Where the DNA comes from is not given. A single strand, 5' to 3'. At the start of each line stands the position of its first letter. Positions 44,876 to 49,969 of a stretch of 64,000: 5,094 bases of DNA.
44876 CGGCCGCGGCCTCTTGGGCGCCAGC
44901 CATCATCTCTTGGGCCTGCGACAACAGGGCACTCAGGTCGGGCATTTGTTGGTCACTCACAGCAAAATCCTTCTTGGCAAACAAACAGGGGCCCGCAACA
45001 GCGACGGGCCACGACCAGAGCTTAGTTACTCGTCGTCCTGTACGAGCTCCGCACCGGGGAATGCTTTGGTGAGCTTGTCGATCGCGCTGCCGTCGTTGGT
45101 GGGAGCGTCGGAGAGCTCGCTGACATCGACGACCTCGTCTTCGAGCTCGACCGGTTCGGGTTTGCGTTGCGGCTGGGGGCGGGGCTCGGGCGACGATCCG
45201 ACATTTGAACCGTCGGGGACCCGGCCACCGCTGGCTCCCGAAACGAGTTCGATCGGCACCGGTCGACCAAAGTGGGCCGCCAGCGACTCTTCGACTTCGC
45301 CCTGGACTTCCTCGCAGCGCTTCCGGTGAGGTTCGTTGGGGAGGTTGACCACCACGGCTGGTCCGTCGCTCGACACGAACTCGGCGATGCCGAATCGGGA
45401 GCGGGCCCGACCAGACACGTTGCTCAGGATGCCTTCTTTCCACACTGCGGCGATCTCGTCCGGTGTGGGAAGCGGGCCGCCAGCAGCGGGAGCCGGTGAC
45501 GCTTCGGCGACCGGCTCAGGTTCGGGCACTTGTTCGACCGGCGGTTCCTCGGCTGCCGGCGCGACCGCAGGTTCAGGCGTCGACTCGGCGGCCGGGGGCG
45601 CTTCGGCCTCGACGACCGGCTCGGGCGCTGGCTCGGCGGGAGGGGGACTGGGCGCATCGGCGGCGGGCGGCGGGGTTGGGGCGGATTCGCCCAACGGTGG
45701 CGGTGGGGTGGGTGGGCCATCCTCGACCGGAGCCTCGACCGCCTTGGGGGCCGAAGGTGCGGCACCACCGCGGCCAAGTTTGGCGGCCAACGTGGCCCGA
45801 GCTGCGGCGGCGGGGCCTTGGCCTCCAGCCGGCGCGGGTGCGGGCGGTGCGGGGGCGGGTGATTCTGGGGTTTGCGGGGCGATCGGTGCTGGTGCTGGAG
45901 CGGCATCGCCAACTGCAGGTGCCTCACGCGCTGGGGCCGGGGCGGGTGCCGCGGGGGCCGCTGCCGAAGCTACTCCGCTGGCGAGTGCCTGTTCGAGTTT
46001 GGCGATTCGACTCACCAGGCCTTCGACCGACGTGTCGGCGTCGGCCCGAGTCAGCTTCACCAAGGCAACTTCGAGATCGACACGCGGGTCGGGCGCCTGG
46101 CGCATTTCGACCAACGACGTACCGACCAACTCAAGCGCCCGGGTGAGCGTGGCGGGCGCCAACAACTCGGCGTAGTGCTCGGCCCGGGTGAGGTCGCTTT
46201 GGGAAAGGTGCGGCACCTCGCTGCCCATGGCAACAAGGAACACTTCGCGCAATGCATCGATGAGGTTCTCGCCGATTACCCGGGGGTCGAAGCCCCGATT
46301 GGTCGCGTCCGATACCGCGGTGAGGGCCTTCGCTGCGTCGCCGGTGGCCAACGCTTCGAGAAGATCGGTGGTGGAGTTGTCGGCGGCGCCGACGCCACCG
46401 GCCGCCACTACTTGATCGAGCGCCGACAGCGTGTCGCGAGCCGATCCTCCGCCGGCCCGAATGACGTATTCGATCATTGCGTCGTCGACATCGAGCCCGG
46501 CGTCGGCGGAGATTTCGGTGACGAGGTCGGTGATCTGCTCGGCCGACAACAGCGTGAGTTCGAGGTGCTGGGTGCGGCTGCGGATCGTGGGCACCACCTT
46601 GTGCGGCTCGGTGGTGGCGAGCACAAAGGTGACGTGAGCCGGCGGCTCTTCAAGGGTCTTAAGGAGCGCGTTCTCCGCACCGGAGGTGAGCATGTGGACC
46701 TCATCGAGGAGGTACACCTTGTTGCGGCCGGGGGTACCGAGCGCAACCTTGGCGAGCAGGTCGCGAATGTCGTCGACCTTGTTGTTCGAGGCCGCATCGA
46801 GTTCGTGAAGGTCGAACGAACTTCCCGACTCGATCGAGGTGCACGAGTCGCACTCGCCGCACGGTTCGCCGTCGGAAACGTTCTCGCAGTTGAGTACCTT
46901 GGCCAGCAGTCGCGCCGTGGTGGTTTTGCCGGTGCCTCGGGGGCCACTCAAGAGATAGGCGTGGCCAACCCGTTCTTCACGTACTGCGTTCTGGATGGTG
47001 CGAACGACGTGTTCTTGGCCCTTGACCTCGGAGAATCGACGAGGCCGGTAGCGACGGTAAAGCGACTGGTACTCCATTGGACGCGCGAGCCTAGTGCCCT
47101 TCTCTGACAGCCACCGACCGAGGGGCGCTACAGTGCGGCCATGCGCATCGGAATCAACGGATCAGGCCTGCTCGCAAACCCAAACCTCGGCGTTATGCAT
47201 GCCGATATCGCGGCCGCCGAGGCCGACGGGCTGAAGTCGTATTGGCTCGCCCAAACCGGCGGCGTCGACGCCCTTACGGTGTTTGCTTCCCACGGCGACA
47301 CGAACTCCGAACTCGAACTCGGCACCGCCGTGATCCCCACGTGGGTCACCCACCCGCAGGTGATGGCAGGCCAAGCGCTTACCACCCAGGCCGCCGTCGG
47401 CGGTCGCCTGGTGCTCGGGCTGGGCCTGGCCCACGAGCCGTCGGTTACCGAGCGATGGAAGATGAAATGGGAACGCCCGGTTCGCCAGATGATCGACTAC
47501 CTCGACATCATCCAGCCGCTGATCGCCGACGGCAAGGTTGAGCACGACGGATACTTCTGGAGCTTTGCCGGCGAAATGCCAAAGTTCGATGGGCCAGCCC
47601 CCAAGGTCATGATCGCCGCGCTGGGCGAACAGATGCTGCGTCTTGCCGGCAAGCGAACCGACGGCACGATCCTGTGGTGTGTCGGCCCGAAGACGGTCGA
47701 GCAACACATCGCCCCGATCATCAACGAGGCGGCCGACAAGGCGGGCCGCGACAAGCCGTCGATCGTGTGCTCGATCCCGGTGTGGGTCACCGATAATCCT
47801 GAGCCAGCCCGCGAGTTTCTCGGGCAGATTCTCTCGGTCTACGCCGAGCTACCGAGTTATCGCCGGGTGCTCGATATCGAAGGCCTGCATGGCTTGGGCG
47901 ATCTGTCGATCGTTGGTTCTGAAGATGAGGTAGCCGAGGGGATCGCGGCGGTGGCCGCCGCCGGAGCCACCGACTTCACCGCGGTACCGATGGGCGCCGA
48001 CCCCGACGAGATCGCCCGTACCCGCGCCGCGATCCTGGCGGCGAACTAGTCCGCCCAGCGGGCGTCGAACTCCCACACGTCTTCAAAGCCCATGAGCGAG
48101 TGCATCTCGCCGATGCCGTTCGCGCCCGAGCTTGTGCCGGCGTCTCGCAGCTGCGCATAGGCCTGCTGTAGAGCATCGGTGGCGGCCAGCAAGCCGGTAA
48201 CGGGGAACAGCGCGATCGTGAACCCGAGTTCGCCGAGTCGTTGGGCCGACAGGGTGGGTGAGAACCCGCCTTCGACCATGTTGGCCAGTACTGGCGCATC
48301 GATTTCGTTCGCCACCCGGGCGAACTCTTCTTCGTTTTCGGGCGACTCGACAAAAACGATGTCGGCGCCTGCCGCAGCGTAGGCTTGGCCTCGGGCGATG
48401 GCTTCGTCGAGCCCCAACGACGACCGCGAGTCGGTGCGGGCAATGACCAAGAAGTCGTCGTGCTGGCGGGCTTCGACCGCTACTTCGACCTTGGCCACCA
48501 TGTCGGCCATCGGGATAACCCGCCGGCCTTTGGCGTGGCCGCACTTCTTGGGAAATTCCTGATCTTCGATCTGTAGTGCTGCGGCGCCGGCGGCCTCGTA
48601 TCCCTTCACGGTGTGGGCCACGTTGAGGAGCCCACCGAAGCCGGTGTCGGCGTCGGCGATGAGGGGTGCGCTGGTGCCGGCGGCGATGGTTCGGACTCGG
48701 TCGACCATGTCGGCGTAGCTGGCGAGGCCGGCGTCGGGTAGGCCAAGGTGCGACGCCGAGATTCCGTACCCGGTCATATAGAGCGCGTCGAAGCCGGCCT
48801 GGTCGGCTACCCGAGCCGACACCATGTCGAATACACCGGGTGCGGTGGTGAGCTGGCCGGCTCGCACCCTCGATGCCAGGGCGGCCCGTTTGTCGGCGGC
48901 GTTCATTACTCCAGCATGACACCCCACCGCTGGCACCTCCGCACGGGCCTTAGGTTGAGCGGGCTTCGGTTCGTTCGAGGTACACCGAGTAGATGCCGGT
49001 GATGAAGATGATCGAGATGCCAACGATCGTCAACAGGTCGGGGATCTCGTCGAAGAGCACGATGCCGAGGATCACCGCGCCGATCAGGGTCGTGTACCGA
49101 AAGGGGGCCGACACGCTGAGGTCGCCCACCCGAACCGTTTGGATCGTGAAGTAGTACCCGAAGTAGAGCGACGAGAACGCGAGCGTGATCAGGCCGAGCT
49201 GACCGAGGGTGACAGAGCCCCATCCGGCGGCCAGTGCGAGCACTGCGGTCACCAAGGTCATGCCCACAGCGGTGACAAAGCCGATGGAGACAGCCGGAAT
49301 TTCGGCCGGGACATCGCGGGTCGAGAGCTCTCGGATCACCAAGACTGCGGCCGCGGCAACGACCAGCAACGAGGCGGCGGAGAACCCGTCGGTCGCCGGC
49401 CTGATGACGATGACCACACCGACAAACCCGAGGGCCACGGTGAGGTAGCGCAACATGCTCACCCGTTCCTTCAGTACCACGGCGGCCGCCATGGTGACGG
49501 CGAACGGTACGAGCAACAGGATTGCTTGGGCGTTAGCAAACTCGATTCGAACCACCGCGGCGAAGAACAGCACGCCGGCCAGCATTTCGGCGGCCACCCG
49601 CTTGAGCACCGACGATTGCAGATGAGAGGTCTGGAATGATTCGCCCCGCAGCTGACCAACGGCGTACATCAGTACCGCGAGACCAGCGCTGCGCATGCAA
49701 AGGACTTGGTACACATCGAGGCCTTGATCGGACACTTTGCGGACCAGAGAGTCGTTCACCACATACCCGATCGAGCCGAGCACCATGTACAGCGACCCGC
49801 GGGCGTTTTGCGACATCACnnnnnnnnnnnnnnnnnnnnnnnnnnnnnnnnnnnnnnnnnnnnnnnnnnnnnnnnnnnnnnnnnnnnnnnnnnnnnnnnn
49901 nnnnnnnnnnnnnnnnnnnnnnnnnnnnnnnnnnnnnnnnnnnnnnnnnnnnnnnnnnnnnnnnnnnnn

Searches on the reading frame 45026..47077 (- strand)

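Call 14: search_protein_families(library=pfam, proteins=[window:45026-47077:-], max_evalue=0.001)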
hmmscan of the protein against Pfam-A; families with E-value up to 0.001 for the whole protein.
window:45026-47077:- (683 aa): 11 families
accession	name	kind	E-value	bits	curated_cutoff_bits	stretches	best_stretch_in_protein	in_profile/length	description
PF13177.12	DNA_pol3_delta2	-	2.1e-43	148.5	27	1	20-175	1-158/161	DNA polymerase III, delta subunit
PF12169.13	DNA_pol3_gamma3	-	2.6e-19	69.9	24.4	1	231-346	12-131/143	DNA polymerase III subunits gamma and tau domain III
PF00004.35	AAA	-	6.7e-12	46.4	21.2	1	41-171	1-125/131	ATPase family associated with various cellular activities (AAA)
PF05496.18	RuvB_N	-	1.7e-06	28.3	27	1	11-65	2-60/159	Holliday junction DNA helicase RuvB P-loop domain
PF13401.12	AAA_22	-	6.4e-06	26.9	27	1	41-156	8-123/130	AAA domain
PF22608.2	DNAX_ATPase_lid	-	9.1e-06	25.8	27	1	181-228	1-48/49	DNA polymerase III clamp loader subunit, ATPase lid domain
PF13173.12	AAA_14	-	3.6e-05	24.2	27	1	40-157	4-99/129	AAA domain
PF13604.12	AAA_30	-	7.3e-05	23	27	1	40-152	20-122/191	AAA domain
PF07728.20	AAA_5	-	0.00019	21.9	22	0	42-64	3-26/139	AAA domain (dynein-related subfamily)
PF13191.12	AAA_16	-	0.00027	21.9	32.6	1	18-245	2-157/167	AAA ATPase domain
PF01078.27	Mg_chelatase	-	0.00053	19.9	20.3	1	15-64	2-48/207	Magnesium chelatase, subunit ChlI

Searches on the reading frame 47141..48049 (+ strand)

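Call 14: search_protein_families(library=pfam, proteins=[window:47141-48049:+], max_evalue=0.001)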
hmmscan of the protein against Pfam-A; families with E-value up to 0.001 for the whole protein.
window:47141-48049:+ (302 aa): 1 family
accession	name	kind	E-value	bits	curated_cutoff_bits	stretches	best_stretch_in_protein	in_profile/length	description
PF00296.26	Bac_luciferase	-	7.3e-41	141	27.9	1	23-277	29-313/314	Luciferase-like monooxygenase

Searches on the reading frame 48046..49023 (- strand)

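Call 14: search_protein_families(library=pfam, proteins=[window:48046-49023:-], max_evalue=0.001)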
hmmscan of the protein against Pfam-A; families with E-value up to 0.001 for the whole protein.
window:48046-49023:- (325 aa): 2 families
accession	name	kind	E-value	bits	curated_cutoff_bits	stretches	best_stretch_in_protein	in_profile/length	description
PF13714.12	PEP_mutase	-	1.8e-46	159.1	31.5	1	55-292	7-239/240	Phosphoenolpyruvate phosphomutase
PF00463.27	ICL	-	2.9e-14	53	26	1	118-205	149-239/526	Isocitrate lyase family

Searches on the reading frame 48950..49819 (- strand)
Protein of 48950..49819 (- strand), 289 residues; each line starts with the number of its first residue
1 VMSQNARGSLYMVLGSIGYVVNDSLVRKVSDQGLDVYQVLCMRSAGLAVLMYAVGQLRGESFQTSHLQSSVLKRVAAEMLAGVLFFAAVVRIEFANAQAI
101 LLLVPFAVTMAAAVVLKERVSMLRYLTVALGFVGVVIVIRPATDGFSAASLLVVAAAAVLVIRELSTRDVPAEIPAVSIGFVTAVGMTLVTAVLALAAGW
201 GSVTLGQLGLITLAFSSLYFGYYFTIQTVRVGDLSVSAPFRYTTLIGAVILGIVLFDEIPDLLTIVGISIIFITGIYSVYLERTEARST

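Call 14: search_protein_families(library=pfam, proteins=[window:48950-49819:-], max_evalue=0.001)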
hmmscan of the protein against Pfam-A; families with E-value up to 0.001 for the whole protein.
window:48950-49819:- (289 aa): 1 family
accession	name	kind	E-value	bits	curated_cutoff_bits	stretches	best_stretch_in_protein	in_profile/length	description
PF00892.27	EamA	-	3.6e-15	56.9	28.2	2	7-139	2-134/135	EamA-like transporter family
